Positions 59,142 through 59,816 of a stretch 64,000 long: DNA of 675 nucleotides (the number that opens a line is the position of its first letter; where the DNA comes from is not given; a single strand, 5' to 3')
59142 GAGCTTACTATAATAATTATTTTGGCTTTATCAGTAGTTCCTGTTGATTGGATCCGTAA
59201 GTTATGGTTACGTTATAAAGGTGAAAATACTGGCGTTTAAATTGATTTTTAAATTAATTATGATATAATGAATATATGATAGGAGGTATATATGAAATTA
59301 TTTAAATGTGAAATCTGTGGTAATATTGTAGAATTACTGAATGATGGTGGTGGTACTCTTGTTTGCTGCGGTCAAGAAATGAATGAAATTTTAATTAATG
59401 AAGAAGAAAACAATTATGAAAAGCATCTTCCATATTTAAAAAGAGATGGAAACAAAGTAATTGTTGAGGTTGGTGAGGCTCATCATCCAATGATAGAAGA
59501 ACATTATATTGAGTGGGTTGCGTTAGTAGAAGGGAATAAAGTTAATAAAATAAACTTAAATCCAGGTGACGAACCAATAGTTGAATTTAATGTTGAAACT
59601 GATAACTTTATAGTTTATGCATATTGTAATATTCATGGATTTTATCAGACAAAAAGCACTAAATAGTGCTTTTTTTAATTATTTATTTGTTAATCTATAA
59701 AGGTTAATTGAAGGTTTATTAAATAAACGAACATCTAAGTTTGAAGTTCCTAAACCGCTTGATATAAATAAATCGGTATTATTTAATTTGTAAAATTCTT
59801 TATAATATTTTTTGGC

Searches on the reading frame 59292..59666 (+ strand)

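Call 62: search_protein_families(library=pfam, max_evalue=0.001, proteins=[window:59292-59666:+])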
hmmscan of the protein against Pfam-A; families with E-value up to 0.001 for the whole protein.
window:59292-59666:+ (124 aa): 2 families
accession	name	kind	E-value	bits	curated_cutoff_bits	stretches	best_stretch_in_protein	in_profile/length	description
PF01880.24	Desulfoferrodox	-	9.8e-17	61.8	22.2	1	39-120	3-97/98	Desulfoferrodoxin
PF06397.17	Desulfoferrod_N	-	1.9e-15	56.7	23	1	2-32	5-35/36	Desulfoferrodoxin, N-terminal domain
